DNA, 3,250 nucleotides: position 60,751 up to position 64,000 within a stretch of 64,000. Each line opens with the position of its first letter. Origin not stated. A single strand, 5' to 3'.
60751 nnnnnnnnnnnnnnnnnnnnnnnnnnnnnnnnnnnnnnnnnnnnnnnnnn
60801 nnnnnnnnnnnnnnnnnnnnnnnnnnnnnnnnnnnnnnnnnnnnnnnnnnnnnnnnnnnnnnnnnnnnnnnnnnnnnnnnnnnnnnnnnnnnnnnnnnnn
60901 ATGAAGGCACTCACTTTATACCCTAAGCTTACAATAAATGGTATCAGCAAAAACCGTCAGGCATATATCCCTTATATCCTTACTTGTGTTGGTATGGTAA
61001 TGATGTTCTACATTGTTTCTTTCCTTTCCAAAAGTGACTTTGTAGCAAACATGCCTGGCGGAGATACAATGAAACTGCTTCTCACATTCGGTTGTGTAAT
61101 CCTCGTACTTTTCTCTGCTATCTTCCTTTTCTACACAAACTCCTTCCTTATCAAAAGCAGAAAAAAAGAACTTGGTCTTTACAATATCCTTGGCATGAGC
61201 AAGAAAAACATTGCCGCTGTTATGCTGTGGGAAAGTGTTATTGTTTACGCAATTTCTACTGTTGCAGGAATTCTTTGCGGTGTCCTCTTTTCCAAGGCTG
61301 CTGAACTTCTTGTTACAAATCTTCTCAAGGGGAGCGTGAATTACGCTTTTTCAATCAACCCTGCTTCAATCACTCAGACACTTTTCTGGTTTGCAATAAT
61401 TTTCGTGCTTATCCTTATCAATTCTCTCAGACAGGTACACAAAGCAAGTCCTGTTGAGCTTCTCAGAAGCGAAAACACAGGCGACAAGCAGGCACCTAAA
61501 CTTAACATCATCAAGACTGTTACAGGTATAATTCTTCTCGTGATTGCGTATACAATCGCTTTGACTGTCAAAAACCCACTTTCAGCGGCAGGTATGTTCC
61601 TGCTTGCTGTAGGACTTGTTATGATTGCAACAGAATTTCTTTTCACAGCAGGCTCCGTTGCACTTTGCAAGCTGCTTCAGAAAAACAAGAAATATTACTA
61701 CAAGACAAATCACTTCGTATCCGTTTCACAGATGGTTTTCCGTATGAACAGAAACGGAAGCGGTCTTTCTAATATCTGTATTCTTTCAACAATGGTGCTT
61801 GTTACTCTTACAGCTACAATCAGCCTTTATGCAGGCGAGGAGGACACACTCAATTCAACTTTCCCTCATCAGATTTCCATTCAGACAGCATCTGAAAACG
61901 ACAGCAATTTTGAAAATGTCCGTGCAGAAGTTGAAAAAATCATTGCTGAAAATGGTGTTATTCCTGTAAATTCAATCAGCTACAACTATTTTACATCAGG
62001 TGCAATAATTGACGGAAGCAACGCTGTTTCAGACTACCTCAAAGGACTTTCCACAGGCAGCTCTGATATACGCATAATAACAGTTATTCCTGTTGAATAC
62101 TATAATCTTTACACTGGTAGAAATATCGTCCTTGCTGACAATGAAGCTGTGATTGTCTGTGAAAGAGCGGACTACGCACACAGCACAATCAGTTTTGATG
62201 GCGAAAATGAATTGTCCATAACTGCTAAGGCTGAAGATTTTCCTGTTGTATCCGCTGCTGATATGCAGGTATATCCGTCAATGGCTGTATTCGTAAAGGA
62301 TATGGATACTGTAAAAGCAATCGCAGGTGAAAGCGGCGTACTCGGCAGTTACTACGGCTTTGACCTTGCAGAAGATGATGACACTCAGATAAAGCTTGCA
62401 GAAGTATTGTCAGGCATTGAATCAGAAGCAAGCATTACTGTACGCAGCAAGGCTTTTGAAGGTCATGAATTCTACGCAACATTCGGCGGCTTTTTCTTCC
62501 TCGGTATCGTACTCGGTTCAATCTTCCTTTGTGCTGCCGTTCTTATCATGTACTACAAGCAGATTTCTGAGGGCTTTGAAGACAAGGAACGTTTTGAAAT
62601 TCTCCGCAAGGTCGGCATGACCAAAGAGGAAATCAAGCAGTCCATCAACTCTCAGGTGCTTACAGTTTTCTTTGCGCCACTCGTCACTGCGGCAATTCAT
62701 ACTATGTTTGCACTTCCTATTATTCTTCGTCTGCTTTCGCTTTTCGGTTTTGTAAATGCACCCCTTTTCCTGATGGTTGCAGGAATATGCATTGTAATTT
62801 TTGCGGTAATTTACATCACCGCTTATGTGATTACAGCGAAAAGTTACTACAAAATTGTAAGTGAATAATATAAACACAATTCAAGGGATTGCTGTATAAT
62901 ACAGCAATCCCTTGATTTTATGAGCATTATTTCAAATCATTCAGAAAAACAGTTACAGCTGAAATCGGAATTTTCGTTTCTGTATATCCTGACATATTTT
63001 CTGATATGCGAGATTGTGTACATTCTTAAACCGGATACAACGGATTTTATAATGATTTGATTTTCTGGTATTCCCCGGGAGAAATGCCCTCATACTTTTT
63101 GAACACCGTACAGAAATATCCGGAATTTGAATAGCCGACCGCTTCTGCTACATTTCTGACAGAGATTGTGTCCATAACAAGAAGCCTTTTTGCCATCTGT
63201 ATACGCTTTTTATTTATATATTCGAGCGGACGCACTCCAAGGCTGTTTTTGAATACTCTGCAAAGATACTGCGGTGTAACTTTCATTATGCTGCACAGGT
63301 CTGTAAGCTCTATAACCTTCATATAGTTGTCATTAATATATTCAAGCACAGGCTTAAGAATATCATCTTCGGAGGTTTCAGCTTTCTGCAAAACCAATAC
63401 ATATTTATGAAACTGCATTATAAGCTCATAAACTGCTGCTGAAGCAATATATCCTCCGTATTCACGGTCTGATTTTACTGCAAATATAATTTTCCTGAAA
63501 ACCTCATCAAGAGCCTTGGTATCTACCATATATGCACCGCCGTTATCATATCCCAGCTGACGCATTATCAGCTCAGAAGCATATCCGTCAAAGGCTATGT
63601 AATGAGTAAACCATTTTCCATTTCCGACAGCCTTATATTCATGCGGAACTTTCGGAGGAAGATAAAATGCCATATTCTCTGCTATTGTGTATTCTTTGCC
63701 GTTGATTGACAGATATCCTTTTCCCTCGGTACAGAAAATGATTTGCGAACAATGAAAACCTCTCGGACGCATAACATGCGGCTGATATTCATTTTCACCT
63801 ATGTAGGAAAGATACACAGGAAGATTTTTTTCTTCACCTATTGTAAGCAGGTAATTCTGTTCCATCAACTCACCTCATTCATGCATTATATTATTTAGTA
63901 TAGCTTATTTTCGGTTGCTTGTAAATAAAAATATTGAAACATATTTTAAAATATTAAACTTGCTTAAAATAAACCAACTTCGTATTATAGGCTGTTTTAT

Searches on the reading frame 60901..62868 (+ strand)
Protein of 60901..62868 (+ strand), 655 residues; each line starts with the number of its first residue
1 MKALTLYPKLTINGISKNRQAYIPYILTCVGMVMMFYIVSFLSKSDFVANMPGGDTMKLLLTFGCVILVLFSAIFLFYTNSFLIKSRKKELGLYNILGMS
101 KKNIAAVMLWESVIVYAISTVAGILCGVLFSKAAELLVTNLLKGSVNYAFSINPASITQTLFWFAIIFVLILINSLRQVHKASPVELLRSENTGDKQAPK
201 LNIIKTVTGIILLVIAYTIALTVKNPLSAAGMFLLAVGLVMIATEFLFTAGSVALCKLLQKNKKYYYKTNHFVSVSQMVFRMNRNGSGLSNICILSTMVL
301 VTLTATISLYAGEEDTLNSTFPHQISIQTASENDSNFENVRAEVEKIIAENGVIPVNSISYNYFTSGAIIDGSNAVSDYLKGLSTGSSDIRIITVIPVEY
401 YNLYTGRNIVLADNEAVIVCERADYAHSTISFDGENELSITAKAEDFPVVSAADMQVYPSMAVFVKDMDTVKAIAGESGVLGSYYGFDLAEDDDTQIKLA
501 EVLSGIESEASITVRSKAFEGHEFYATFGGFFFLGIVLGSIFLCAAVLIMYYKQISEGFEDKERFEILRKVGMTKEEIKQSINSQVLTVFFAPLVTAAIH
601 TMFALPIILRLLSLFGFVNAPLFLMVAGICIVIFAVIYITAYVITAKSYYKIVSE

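Call 9: search_protein_families(library=pfam, proteins=[window:60901-62868:+], max_evalue=0.001)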
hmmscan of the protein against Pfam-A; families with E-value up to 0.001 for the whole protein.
window:60901-62868:+ (655 aa): 1 family
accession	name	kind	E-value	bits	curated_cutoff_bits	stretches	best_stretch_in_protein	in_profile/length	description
PF02687.27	FtsX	-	2.9e-17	63.3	25.5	2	66-184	5-120/120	FtsX-like permease C-terminal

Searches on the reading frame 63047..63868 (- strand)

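Call 9: search_protein_families(library=pfam, proteins=[window:63047-63868:-], max_evalue=0.001)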
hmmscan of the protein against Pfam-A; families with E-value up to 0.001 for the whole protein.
window:63047-63868:- (273 aa): 4 families
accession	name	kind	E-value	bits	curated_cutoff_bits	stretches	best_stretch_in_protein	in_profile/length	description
PF12833.13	HTH_18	-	1.1e-19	70.9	33.6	1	191-269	1-79/80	Helix-turn-helix domain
PF02311.25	AraC_binding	-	4.8e-17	62.4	21.1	1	22-149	5-134/135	AraC-like ligand binding domain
PF00165.29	HTH_AraC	-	7.3e-14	51.9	26.6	1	235-268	9-41/42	Bacterial regulatory helix-turn-helix proteins, AraC family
PF07883.17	Cupin_2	-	5.7e-08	32.8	27.2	1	42-84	20-62/70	Cupin domain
